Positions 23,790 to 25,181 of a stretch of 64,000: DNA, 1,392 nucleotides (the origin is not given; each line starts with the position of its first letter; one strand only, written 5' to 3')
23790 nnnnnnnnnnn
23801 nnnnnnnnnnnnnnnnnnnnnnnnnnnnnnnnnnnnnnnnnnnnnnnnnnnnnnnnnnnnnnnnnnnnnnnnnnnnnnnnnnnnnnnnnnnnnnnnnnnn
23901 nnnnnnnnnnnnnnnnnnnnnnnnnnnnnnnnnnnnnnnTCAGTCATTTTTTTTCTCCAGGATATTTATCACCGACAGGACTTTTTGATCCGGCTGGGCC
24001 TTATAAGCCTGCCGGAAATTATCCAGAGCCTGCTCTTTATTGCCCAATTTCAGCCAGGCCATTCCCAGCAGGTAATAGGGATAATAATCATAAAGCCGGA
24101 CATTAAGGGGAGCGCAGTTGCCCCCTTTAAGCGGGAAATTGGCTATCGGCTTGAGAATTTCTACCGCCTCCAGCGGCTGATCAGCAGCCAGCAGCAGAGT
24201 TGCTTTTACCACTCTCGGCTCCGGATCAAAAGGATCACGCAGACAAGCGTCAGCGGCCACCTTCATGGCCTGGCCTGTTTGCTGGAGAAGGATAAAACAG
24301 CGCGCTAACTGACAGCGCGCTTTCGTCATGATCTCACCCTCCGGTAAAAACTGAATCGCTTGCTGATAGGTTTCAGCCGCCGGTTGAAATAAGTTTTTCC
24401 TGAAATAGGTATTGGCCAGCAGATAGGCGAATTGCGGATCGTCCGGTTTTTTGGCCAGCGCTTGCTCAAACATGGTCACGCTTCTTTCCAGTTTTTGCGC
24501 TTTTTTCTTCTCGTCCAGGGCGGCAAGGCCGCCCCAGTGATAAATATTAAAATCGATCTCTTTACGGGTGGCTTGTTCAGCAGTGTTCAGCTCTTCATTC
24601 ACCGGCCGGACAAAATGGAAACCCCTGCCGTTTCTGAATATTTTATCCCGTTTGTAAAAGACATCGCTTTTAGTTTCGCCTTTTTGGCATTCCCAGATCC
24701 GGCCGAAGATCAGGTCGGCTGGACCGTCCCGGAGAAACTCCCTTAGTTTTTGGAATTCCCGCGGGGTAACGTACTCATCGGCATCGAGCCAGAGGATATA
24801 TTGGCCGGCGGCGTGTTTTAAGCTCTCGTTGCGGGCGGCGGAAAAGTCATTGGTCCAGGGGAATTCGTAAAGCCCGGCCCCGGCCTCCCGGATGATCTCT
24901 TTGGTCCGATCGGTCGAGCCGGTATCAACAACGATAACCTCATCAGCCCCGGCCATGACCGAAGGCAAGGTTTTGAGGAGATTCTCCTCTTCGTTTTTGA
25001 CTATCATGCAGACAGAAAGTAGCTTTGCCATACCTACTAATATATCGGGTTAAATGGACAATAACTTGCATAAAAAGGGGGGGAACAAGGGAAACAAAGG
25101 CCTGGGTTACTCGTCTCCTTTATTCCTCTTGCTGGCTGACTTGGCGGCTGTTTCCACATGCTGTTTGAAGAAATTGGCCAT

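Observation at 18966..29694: Eleven-kb, 14-gene block of entirely uncharacterised proteins (OMP, small paralogous subunits, coiled-coil proteins, GT2-TPR): a candidate novel surface or assembly system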

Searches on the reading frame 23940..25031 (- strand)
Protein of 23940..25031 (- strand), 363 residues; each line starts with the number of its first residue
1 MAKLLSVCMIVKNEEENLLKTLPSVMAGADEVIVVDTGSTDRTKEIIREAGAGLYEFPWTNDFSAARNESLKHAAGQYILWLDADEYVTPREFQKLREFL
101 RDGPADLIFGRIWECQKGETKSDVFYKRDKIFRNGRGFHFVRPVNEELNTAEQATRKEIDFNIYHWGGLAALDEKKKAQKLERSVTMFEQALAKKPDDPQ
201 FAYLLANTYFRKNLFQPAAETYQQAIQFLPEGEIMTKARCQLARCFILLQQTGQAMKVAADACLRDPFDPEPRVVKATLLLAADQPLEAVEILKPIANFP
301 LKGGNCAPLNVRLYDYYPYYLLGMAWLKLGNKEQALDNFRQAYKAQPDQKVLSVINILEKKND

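Call 4: search_protein_families(library=pfam, max_evalue=1, proteins=[window:23940-25031:-])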
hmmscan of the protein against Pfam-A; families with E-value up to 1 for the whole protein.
window:23940-25031:- (363 aa): 29 families (the best 25 are shown)
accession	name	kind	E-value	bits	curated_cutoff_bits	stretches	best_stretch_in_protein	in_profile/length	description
PF00535.33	Glycos_transf_2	-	7.9e-28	97.9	23.3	1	6-124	1-127/168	Glycosyl transferase family 2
PF07719.23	TPR_2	-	3.8e-10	39.5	27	2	319-348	4-33/34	Tetratricopeptide repeat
PF13432.12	TPR_16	-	5.4e-10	40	32.7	2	173-230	5-62/65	Tetratricopeptide repeat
PF14559.12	TPR_19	-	7.9e-10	39.4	25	2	179-227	5-53/68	Tetratricopeptide repeat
PF00515.34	TPR_1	-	3.9e-09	36.4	27.8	2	319-348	4-33/34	Tetratricopeptide repeat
PF13181.12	TPR_8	-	4.7e-09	36.1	25.7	2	319-348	4-33/34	Tetratricopeptide repeat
PF12895.13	ANAPC3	-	5.3e-09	36.7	27.2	1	184-258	8-78/82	Anaphase-promoting complex, cyclosome, subunit 3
PF13428.12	TPR_14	-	8.6e-09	35.7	23.5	1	173-207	9-43/44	Tetratricopeptide repeat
PF23914.1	TPR_CcmH_CycH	-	2.6e-08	34.3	42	2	172-232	94-154/158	Cytochrome c-type biogenesis protein H TPR domain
PF13414.12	TPR_11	-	6.7e-07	29.3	26.8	1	178-212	7-41/42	TPR repeat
PF10111.15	Glyco_tranf_2_2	-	4.1e-06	26.9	27.3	1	29-97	29-103/276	Glycosyltransferase like family 2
PF13431.12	TPR_17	-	2.1e-05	24.9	24.4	1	188-212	2-26/34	Tetratricopeptide repeat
PF13704.12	Glyco_tranf_2_4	-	2.4e-05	25.2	27.5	1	26-100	16-98/98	Glycosyl transferase family 2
PF13371.12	TPR_9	-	3.1e-05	24.4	35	1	178-242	8-72/73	Tetratricopeptide repeat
PF13424.12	TPR_12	-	0.00013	22.6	30.1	2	181-229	26-75/77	Tetratricopeptide repeat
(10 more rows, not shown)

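Call 65: search_solved_structures(query=window:23940-25031:-, max_evalue=0.001)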
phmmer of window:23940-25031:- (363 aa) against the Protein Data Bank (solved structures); distinct sequences matched with E-value up to 0.001: 30.
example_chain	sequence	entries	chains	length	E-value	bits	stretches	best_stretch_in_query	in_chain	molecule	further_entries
22ao_A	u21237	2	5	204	7.3e-29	104.2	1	3-191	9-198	GmaR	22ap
7msk_A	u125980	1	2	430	1.1e-13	54.3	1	9-208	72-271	Glyco_trans_2-like domain-containing protein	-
7msp_A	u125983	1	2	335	9.3e-13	51.2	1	7-207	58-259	SPbeta prophage-derived glycosyltransferase SunS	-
7msn_A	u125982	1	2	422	1.6e-12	50.4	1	7-207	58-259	SPbeta prophage-derived glycosyltransferase SunS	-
9qhb_A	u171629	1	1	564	2.1e-12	50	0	181-231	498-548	Engineered tetratricopeptide repeat protein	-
8bu0_A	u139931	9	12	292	4.5e-08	35.8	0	181-231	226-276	Consensus tetratricopeptide repeat protein | Crystal structure of an 8-repeat consensus TPR superhelix with Zinc. | Monomer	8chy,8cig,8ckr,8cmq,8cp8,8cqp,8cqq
9qhc_A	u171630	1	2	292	3.6e-07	32.8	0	181-231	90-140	Engineered tetratricopeptide repeat protein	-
6h1j_A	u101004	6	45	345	7.3e-06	28.5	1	3-128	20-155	Probable ss-1,3-N-acetylglucosaminyltransferase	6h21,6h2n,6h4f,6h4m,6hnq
6p61_A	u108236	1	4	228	3.1e-05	26.5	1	30-104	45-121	Glycosyltransferase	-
2pl2_A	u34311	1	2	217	4.6e-05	25.9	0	181-230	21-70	Hypothetical conserved protein TTC0263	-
5hea_A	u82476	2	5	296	5.3e-05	25.7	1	3-107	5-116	Putative glycosyltransferase (GalT1)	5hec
3kd7_A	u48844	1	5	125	8.7e-05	25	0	181-231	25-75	CTPR390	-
7obi_A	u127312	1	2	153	0.00013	24.4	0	178-231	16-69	CTPR-rv4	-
8bz8_A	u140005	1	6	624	0.00016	24.1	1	18-111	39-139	Glycosyltransferase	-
8bz4_A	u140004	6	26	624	0.00016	24.1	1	18-111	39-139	Glycosyltransferase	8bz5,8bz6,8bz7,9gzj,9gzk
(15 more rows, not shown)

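Call 66: search_protein_families(library=ncbifam, max_evalue=0.01, proteins=[window:23940-25031:-])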
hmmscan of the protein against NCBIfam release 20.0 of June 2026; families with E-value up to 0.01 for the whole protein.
window:23940-25031:- (363 aa): 33 families (the best 25 are shown)
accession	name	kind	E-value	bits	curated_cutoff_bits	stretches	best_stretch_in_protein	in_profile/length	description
TIGR04195.1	S_glycosyl_SunS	equivalog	3.6e-18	65.6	350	1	8-210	62-264/421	SunS family peptide S-glycosyltransferase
NF007482.0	PRK10073.1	equivalog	4e-10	39.2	423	1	3-101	6-111/334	glycosyltransferase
TIGR02917.1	PEP_TPR_lipo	equivalog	5e-09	34.6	312.2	1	179-294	683-794/899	XrtA/PEP-CTERM system TPR-repeat protein PrsT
NF040959.1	MamA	equivalog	9.4e-09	35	200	1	177-230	83-136/204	magnetosome protein MamA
TIGR04182.1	glyco_TIGR04182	equivalog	1.3e-08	34.6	325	1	13-115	10-113/293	S-layer glycoprotein N-glycosyltransferase AglJ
TIGR04283.1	glyco_like_mftF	equivalog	3.4e-08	33.4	182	1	5-101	1-98/221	TIGR04283 family arsenosugar biosynthesis glycosyltransferase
TIGR02552.1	LcrH_SycD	equivalog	1.9e-07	30.9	104.8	0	164-231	53-118/136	SycD/LcrH family type III secretion system chaperone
NF041875.1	EPS_EpsD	equivalog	3.6e-07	29.9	370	1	28-113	29-117/325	exopolysaccharide biosynthesis glycosyltransferase EpsD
NF047683.1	TeichurnBiosyTuaG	equivalog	2e-06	27.6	400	1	5-102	8-113/252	teichuronic acid biosynthesis protein TuaG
TIGR03965.1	mycofact_glyco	equivalog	3e-06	26.4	280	1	6-123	77-202/467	mycofactocin biosynthesis glycosyltransferase MftF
NF052312.1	T9SS_PorW_SprE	equivalog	4.7e-06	25.5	250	1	204-350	109-250/716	type IX secretion system periplasmic lipoprotein PorW/SprE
TIGR02795.1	tol_pal_ybgF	equivalog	5.4e-06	27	90.1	1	182-258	22-98/119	tol-pal system protein YbgF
NF033920.0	C39_PA2778_fam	equivalog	1.7e-05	24.3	150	1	169-263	160-251/255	PA2778 family cysteine peptidase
NF058614.1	PPMAGASynPpgS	equivalog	2.2e-05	24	370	1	13-121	10-122/226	polyprenyl-phospho-N-acetylgalactosaminyl synthase PpgS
TIGR02521.1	type_IV_pilW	equivalog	2.3e-05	24.1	154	0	179-231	45-97/234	type IV pilus biogenesis/stability protein PilW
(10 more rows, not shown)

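Call 114: search_solved_structures(query=window:23940-25031:-, max_evalue=1e-10, show_alignments=2)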
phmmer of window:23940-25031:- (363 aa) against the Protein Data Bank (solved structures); distinct sequences matched with E-value up to 1e-10: 5.
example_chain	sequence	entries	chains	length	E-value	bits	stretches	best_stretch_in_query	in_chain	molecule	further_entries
22ao_A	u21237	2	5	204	7.3e-29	104.2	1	3-191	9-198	GmaR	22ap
7msk_A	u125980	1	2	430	1.1e-13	54.3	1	9-208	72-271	Glyco_trans_2-like domain-containing protein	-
7msp_A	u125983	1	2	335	9.3e-13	51.2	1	7-207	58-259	SPbeta prophage-derived glycosyltransferase SunS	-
7msn_A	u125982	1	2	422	1.6e-12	50.4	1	7-207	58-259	SPbeta prophage-derived glycosyltransferase SunS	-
9qhb_A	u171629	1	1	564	2.1e-12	50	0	181-231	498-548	Engineered tetratricopeptide repeat protein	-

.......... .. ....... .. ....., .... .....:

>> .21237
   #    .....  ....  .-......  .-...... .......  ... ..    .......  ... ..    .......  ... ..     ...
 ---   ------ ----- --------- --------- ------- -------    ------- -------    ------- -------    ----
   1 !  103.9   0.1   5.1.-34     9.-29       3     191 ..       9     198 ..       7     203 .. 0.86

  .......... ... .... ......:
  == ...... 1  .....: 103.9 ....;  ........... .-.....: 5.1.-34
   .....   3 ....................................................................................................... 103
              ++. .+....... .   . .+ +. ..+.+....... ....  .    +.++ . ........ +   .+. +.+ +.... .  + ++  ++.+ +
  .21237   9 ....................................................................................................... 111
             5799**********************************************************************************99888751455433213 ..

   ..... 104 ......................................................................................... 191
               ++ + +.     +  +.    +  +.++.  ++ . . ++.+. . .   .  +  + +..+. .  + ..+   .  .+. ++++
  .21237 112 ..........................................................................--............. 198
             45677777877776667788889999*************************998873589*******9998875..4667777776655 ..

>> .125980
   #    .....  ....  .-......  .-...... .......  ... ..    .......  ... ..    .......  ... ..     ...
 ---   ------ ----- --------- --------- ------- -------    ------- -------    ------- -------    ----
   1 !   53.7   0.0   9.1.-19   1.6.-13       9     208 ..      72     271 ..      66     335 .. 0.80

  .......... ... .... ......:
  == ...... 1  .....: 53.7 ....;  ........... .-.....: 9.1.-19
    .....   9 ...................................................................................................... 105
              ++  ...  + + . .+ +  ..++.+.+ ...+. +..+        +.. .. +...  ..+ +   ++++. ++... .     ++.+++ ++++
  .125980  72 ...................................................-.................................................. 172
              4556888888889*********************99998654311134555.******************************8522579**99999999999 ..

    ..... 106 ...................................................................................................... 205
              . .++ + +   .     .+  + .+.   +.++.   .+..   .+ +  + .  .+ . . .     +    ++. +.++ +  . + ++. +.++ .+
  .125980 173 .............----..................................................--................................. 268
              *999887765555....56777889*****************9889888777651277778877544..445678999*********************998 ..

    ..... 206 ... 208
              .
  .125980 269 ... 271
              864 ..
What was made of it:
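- On GmaR-type protein O-glycosyltransferase: GmaR alignment E=7e-29 with DAD conserved (call 114).
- The GmaR/SunS-type glycosyltransferase points to exported substrates (calls 65, 114). A GmaR-like GT2-TPR (calls 65, 114).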
